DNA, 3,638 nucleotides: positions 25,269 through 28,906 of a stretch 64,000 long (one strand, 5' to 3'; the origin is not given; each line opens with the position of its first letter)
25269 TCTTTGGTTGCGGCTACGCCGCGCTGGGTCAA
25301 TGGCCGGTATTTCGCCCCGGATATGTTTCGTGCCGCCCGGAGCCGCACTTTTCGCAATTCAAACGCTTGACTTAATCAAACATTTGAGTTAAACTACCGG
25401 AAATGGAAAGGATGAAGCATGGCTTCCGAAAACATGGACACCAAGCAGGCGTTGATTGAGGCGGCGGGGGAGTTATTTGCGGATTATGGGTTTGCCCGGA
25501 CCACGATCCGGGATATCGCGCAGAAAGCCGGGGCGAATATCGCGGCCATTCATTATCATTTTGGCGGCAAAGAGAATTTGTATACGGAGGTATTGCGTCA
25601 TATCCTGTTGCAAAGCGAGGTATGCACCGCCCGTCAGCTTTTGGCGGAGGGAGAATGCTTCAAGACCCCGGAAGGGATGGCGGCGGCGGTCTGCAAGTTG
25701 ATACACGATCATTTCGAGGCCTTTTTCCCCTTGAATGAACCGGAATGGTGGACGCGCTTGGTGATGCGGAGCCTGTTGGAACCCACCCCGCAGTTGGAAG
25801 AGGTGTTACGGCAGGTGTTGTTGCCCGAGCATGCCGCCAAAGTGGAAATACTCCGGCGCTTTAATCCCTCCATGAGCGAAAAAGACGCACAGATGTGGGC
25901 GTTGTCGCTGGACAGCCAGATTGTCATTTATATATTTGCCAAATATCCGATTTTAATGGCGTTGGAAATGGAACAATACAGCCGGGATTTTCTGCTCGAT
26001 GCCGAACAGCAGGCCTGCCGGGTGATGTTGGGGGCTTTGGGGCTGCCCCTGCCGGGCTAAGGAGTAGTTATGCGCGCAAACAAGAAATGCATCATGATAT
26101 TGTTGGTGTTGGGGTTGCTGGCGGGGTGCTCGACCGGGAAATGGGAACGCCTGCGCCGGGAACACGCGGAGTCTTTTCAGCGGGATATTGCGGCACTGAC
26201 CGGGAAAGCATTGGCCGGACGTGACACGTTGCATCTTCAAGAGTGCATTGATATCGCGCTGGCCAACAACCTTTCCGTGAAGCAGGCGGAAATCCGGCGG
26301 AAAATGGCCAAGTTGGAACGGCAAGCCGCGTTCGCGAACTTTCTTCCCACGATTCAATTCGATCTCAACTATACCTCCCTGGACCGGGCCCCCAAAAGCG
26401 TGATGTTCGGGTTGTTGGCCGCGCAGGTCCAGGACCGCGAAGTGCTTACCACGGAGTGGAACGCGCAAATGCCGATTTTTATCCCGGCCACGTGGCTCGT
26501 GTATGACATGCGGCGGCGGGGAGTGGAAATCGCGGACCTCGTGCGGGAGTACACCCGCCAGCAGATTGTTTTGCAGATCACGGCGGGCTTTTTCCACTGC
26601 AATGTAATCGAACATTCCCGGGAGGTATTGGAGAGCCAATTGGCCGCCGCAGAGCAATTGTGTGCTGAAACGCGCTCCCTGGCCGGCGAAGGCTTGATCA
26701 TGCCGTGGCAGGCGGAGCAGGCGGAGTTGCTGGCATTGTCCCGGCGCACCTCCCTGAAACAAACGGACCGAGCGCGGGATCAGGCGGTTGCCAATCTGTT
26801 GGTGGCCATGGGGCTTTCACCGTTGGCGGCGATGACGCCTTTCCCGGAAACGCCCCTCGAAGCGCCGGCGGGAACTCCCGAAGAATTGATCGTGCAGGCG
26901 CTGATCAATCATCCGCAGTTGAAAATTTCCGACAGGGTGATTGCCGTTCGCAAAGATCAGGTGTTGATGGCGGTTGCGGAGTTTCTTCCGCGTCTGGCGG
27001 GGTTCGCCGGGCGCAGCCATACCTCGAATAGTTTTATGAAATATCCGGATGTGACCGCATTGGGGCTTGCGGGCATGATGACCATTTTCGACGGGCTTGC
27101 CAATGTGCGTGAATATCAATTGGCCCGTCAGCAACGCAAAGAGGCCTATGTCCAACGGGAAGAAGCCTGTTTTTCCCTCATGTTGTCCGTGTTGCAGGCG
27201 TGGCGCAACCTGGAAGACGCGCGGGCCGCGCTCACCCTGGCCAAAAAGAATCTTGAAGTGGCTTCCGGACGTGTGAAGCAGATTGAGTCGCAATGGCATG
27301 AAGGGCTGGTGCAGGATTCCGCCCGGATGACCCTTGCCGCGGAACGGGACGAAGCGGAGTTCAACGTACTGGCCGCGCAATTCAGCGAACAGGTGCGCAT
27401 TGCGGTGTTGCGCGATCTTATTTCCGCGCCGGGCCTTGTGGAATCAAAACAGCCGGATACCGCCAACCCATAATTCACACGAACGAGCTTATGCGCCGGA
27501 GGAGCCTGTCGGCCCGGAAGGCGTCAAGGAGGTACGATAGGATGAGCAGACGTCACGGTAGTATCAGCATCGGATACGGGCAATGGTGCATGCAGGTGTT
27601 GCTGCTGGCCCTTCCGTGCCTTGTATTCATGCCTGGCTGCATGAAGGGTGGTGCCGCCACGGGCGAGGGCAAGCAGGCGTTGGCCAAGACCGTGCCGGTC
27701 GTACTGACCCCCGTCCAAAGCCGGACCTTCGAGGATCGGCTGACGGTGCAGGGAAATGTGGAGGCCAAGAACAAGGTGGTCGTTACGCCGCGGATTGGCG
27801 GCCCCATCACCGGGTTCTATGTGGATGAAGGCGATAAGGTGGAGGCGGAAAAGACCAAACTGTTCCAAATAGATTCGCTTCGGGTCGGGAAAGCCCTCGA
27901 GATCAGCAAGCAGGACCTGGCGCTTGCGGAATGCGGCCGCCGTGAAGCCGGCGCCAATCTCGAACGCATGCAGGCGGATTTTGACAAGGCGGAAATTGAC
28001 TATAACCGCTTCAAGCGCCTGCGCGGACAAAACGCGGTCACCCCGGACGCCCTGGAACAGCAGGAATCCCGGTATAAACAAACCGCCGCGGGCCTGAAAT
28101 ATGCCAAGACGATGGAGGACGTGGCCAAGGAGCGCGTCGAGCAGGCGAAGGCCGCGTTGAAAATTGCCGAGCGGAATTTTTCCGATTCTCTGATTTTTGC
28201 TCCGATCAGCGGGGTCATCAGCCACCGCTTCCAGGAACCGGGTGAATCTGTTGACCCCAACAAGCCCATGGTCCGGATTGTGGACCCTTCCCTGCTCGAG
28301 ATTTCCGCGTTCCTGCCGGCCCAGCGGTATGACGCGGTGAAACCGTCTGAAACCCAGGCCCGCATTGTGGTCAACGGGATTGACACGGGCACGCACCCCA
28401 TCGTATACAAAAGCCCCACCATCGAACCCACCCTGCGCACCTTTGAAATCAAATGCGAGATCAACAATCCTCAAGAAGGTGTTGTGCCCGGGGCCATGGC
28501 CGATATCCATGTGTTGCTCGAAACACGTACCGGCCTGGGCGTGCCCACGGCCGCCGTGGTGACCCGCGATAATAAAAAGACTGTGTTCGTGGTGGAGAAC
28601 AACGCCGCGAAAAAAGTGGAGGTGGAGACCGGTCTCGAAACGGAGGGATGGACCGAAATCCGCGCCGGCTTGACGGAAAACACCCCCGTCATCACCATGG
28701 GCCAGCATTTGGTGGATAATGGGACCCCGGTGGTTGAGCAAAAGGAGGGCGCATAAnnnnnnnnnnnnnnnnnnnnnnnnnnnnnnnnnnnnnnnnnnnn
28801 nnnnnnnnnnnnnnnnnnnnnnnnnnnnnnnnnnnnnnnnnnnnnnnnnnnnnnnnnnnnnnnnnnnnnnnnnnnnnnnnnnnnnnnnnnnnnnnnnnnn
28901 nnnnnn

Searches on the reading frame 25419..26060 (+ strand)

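Call 32: search_protein_families(library=pfam, proteins=[window:25419-26060:+], max_evalue=0.0001)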
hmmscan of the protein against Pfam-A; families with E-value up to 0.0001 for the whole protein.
window:25419-26060:+ (213 aa): 2 families
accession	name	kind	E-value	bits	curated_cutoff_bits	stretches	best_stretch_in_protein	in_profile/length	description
PF00440.29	TetR_N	-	4.3e-15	55.7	24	1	12-58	1-47/47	Bacterial regulatory proteins, tetR family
PF09209.16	CecR_C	-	4.4e-12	46.6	24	1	99-190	13-105/125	HTH-type transcriptional dual regulator CecR, C-terminal domain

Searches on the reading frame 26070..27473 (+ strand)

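Call 32: search_protein_families(library=pfam, proteins=[window:26070-27473:+], max_evalue=0.0001)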
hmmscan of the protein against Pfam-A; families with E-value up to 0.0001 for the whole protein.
window:26070-27473:+ (467 aa): 1 family
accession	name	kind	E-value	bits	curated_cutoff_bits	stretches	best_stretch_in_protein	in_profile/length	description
PF02321.23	OEP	-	3.5e-37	128.4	22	2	271-438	2-173/187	Outer membrane efflux protein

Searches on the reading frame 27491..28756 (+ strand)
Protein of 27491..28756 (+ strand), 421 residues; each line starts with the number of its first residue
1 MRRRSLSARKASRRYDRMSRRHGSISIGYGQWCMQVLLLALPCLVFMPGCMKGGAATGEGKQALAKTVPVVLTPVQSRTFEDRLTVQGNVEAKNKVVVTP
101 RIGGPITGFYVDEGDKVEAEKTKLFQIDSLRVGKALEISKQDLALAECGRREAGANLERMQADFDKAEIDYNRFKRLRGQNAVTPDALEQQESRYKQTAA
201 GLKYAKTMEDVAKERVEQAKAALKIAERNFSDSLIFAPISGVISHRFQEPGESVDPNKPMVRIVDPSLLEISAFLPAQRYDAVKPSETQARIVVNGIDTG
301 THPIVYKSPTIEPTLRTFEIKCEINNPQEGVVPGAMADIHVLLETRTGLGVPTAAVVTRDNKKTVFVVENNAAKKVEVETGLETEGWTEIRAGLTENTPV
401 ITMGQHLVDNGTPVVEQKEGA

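Call 32: search_protein_families(library=pfam, proteins=[window:27491-28756:+], max_evalue=0.0001)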
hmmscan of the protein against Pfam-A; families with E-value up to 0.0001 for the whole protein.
window:27491-28756:+ (421 aa): 3 families
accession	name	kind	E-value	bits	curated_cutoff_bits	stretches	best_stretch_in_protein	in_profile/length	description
PF16576.10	HlyD_D23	-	5e-12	46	30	1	81-337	3-214/214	Barrel-sandwich domain of CusB or HlyD membrane-fusion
PF13437.12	HlyD_3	-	1.1e-08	36.2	22.2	1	235-329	2-101/106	HlyD family secretion protein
PF12700.13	HlyD_2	-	2e-06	27.3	25.1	0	323-374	315-367/416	HlyD family secretion protein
